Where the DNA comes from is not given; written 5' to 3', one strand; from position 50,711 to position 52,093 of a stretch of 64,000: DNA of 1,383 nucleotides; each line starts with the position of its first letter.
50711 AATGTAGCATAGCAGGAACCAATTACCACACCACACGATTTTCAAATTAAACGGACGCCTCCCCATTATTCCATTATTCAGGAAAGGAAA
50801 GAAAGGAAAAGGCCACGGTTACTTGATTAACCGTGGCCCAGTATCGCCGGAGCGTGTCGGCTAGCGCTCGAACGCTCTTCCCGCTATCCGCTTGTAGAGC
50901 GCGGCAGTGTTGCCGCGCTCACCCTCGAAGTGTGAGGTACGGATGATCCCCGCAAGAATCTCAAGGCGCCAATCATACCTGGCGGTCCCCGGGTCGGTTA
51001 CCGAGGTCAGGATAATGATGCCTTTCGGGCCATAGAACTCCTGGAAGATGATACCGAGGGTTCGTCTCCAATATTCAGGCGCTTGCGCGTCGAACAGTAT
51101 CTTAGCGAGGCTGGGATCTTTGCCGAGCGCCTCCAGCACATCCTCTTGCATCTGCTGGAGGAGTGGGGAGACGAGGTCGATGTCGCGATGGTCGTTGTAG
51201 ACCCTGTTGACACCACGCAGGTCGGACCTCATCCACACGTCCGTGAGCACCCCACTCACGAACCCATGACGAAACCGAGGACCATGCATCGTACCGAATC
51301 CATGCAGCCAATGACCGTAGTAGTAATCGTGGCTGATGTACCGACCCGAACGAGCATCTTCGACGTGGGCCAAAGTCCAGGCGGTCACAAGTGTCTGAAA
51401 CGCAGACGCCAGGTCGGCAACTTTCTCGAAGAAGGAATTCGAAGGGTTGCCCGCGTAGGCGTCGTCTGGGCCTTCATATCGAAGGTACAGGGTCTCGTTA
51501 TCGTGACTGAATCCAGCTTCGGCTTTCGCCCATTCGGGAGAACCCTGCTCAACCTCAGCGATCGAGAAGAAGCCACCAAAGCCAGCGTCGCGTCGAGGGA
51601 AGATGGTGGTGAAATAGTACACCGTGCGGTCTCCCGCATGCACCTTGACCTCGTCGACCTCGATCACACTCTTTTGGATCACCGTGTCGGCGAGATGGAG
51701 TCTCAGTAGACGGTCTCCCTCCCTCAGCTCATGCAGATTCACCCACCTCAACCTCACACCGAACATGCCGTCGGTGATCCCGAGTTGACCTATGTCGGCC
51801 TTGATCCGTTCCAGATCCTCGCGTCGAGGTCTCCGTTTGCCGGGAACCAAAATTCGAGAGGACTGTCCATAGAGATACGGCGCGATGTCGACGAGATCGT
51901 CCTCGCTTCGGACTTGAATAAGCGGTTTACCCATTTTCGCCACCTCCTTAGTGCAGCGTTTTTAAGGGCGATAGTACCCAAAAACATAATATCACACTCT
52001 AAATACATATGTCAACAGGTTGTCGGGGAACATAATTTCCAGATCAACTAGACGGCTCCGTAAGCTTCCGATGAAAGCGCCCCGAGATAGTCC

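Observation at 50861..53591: MITE-bracketed four-gene cassette: small protein - Fic - HExxH protein - 360-aa unknown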

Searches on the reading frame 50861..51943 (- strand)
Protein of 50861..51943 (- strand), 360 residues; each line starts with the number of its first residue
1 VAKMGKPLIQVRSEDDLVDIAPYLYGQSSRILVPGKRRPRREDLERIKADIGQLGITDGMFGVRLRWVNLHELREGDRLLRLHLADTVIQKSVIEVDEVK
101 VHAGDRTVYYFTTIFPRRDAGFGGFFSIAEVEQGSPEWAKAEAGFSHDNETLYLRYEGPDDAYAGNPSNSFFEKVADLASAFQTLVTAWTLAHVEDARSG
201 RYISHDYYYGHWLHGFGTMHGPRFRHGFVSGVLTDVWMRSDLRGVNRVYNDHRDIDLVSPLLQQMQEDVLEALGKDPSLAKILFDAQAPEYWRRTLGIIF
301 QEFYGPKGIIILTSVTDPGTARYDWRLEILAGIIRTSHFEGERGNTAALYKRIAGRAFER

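Call 5: search_protein_families(library=pfam, proteins=[window:50861-51943:-], max_evalue=0.1)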
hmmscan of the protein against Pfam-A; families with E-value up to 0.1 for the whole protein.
window:50861-51943:- (360 aa): 0 families

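Call 6: search_protein_families(library=ncbifam, proteins=[window:50861-51943:-], max_evalue=0.1)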
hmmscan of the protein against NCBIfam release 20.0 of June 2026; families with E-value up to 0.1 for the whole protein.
window:50861-51943:- (360 aa): 0 families

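Call 7: search_protein_families(library=padloc, proteins=[window:50861-51943:-], max_evalue=0.1)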
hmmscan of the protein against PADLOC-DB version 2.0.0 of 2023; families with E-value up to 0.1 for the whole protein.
window:50861-51943:- (360 aa): 0 families

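Call 8: search_protein_families(library=phrogs, proteins=[window:50861-51943:-], max_evalue=0.1)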
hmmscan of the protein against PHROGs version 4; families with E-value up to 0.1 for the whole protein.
window:50861-51943:- (360 aa): 0 families

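Call 12: find_homologous_proteins(query=window:50861-51943:-)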
Query window:50861-51943:- (360 aa): 4 proteins with E <= 0.001 among 3408 candidates.
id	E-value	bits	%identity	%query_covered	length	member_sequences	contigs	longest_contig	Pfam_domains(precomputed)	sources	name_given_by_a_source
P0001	2.6e-242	822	100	99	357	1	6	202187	-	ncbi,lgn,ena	-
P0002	7.2e-161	554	68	98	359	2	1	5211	-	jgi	jgi:hypothetical protein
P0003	3.5e-115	403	56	98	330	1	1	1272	-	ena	-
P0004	5.4e-48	182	34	95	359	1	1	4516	-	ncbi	-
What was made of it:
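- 50861..51934 (-): Orphan 357-aa protein: N-terminal beta-rich SH3-like barrel region, a C-terminal helical bundle with weak HEPN-like similarity, then a terminal helical hairpin. Monocistronic. Only 4 hits among 5.8 billion clusters (call 12).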

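Call 14: find_encoding_contigs(protein=P0001, flank=10000, max_places=6)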
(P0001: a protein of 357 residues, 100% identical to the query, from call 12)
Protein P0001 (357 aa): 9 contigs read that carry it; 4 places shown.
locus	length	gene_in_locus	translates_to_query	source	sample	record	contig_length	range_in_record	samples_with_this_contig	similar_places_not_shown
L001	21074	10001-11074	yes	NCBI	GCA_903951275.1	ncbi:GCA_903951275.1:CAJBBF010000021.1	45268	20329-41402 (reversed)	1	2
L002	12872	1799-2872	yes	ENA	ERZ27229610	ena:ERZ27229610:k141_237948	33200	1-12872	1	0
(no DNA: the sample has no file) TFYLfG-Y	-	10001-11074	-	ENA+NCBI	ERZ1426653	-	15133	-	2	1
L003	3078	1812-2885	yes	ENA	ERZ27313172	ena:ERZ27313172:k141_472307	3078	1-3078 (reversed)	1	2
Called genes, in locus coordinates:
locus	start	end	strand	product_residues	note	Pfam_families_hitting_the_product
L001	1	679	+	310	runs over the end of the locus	PF18075:FtsX_ECD, PF02687:FtsX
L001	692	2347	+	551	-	PF06418:CTP_synth_N, PF00117:GATase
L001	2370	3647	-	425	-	-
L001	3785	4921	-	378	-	PF14790:THDPS_N, PF14789:THDPS_M, PF14602:Hexapep_2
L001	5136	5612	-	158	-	-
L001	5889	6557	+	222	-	-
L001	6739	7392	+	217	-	PF01966:HD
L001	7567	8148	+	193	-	-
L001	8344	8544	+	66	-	-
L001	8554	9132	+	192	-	PF02661:Fic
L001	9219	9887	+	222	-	-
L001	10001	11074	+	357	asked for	-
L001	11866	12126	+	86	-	-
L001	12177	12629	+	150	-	-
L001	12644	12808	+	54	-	-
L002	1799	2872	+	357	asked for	-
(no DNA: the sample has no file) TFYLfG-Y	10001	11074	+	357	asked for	-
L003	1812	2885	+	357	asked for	-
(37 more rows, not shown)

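Call 15: find_encoding_contigs(protein=P0002, flank=10000, max_places=4)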
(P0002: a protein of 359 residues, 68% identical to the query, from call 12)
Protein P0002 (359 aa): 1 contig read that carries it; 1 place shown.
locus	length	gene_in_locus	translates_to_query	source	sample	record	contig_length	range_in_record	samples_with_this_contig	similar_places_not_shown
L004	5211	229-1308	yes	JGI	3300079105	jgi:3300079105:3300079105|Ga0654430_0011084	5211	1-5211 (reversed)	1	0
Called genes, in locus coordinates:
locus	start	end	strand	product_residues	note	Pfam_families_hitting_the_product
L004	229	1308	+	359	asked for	-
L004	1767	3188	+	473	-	PF01336:tRNA_anti-codon, PF00152:tRNA-synt_2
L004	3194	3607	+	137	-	PF18924:DUF5674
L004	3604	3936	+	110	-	-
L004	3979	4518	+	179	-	PF01725:Ham1p_like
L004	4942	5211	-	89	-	?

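Call 16: find_encoding_contigs(protein=P0004, flank=10000, max_places=4)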
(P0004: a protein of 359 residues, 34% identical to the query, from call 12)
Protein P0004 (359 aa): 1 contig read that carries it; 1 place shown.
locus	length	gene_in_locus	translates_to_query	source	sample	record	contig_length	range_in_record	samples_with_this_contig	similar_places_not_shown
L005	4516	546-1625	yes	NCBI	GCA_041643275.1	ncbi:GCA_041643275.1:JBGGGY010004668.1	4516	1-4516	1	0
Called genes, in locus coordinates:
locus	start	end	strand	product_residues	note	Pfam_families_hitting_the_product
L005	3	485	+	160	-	?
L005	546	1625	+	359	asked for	-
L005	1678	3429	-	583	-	PF07973:tRNA_SAD, PF00587:tRNA-synt_2b, PF03129:HGTP_anticodon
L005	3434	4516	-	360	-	?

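Call 27: search_protein_representatives(protein=window:50861-51934:-)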
Query: 357 residues. Proteins with E-value up to 0.001 (for the whole library): 27; up to 1e-10: 24; up to 1e-30: 14. The best 27 are listed.
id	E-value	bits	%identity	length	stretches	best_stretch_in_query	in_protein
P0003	1.3e-115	403.0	61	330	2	3-257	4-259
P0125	4.5e-57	210.4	64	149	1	210-355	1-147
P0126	2.7e-50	188.1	38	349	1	16-355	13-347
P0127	7.2e-50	186.7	38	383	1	16-354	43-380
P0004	1.8e-48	182.1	39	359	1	15-354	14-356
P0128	1.5e-42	162.7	35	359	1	16-355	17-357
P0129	1.5e-42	162.6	36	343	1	16-356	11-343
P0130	1.3e-39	153.0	34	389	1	3-356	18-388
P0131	1.3e-39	153.0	36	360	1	15-352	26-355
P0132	2.3e-39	152.1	33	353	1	16-354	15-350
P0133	2.6e-37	145.4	35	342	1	16-349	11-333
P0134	2.6e-34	135.5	33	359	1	16-354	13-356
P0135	3.9e-34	134.9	33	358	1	16-356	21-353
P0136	2.6e-31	125.6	32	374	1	16-356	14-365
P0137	6.4e-30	121.1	34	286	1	72-353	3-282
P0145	1.5e-15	73.8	29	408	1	11-322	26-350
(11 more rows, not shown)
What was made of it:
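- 50861..51934 (-): 27 representatives among 1.84 billion proteins (call 27).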

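Call 32: find_homologous_proteins(query=A2)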
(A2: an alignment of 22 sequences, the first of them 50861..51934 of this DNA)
Query A2 (22 sequences) (357 aa, profile of the alignment): 5 proteins with E <= 0.001 among 8000 candidates.
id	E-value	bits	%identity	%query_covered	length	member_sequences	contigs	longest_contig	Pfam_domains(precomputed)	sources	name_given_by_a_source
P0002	1.4e-119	417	68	99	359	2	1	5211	-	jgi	jgi:hypothetical protein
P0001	3.8e-117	409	100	100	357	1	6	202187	-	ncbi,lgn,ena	-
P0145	4.8e-101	356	25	95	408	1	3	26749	-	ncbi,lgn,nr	ncbi:hypothetical protein HYW94_02885 [Candidatus Uhrbacteria bacterium]|nr:hypothetical protein [Ca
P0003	7.2e-94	333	56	99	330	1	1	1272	-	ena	-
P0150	3.2e-56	209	59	51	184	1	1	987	-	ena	-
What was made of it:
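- Tried and rejected: A profile search returned only 5 proteins because of the candidate cap (call 32).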

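Call 35: find_encoding_contigs(protein=P0145, flank=8000, max_places=3)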
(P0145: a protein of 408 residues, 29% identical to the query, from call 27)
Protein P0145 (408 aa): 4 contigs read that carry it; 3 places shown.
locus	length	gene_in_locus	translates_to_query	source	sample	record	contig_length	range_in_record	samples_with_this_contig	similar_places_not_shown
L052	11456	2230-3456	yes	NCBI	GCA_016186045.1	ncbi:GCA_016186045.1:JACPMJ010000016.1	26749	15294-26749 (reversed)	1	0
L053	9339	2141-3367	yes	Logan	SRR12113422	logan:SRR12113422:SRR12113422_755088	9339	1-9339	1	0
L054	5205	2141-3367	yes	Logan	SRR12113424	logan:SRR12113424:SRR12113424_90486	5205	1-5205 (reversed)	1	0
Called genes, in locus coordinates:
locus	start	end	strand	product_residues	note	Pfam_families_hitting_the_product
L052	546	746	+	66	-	-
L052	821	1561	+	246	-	-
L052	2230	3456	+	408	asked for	-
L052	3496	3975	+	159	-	PF13310:Virulence_RhuM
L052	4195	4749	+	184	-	-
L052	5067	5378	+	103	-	PF01035:DNA_binding_1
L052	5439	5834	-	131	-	-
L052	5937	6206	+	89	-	PF01541:GIY-YIG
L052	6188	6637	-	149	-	PF01381:HTH_3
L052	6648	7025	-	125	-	-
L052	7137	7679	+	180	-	PF13563:2_5_RNA_ligase2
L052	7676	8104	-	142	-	PF00293:NUDIX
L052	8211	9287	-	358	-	-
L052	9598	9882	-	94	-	-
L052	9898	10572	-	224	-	-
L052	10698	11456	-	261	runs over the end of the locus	-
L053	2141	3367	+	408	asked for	-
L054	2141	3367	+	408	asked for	-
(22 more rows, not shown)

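Call 45: predict_structure(alignment_id=A2)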
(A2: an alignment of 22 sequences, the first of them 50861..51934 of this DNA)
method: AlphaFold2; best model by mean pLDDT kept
length: 357 residues; sequences in the alignment: 22
mean_pLDDT: 79.8   pTM: 0.73
mean pLDDT of the five models: 79.8, 79.3, 78.5, 78.4, 78.2
residues with pLDDT >= 90: 119; 70-90: 160; 50-70: 53; < 50: 25
segments of 3 or more residues with pLDDT < 50: 299-320
pLDDT, mean of each block of 10 residues (from residue 1): 83 89 89 85 93 88 91 95 90 84 82 84 75 72 81 82 69 89 91 83 90 95 94 89 88 91 88 80 61 55 33 37 69 64 70 71
secondary structure, 60 per line:
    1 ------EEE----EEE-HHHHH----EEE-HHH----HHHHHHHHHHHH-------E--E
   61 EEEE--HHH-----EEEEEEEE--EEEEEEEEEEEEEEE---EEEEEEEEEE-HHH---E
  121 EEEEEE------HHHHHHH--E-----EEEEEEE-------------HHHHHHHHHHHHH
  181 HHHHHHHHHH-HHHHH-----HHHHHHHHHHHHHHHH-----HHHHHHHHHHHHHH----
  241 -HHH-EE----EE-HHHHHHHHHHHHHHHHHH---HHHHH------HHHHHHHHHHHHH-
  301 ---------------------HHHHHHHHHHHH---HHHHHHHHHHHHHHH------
elements in order: E7-9 E14-16 H18-22 E27-29 H38-49 E60-64 E75-82 E85-99 E103-112 E120-126 H133-139 E148-154 H168-190 H192-196 H202-217 H223-236 H255-272 H276-280 H287-299 H322-333 H337-351
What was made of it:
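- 50861..51934 (-): Model pLDDT 79.8 (call 45).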

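Call 81: fold_search(model_id=the predicted structure, library=pdb)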
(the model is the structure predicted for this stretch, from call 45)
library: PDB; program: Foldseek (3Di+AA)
matches with E <= 10: 320; with E <= 0.001: 0
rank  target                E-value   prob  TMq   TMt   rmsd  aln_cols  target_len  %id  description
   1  9azl_A                6.5e-02  0.16  0.20  0.13  22.0       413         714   11  Cryo-EM structure of the ABC transporter PCAT1 bound with MgADP class1 (released 2024-10-30)
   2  9r64_I                1.1e-01  0.06  0.10  0.06  44.1       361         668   11  CPS secretion pathway Wza-Wzc_C1 (Conf 0) (released 2026-03-04)
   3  6m81_C                2.1e-01  0.08  0.10  0.13  14.6       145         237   15  Crystal structure of TylM1 Y14F bound to SAH and dTDP-phenol (released 2019-03-13)
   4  4qqg_C                2.2e-01  0.97  0.14  0.58   3.3        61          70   26  Crystal structure of an N-terminal HTATIP fragment (released 2014-07-09)
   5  4oqd_B                2.2e-01  0.08  0.10  0.12  14.2       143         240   15  Crystal structure of the tylM1 N,N-dimethyltransferase in complex with SAH and TDP-Qui3NMe2 (released 2014-02-26)
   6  6m81_A                2.4e-01  0.08  0.10  0.12  14.2       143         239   15  Crystal structure of TylM1 Y14F bound to SAH and dTDP-phenol (released 2019-03-13)
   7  6m83                  3.2e-01  0.07  0.10  0.12  14.2       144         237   15  Crystal structure of TylM1 S120A bound to SAH and dTDP-phenol (released 2019-03-13)
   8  4oqd_C                3.2e-01  0.06  0.09  0.11  14.4       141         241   14  Crystal structure of the tylM1 N,N-dimethyltransferase in complex with SAH and TDP-Qui3NMe2 (released 2014-02-26)
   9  6m81_B                3.3e-01  0.07  0.10  0.12  15.0       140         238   14  Crystal structure of TylM1 Y14F bound to SAH and dTDP-phenol (released 2019-03-13)
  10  4g0u_B                4.6e-01  0.03  0.11  0.07  24.3       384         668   12  Human topoisomerase IIbeta in complex with DNA and amsacrine (released 2013-07-17)
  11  3px2_A                4.8e-01  0.05  0.08  0.10  14.0       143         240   13  Structure of TylM1 from Streptomyces fradiae H123N mutant in complex with SAH and dTDP-Quip3N (released 2010-12-22)
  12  8gcc_A                4.8e-01  0.04  0.11  0.07  24.5       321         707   10  T. cruzi topoisomerase II alpha bound to dsDNA and the covalent inhibitor CT1 (released 2023-07-12)
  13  4g0u_A                4.8e-01  0.03  0.11  0.07  24.5       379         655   11  Human topoisomerase IIbeta in complex with DNA and amsacrine (released 2013-07-17)
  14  3lt3_A                6.0e-01  0.15  0.12  0.19  16.3       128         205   15  Crystal structure of Rv3671c from M. tuberculosis H37Rv, Ser343Ala mutant, inactive form (released 2010-11-03)
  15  3bk5                  6.0e-01  0.12  0.10  0.14  11.3        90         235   11  Crystal structure of putative outer membrane lipoprotein-sorting protein domain from Vibrio parahaemolyticus (released 2008-02-05)
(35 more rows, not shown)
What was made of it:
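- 50861..51934 (-): Foldseek found nothing significant (call 81).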

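Call 83: search_solved_structures(query=A2, max_evalue=1)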
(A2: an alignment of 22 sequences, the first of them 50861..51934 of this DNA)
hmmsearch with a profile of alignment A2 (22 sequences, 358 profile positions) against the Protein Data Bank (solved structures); distinct sequences matched with E-value up to 1: 0.
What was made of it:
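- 50861..51934 (-): No family hit (calls 5-8, 83).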
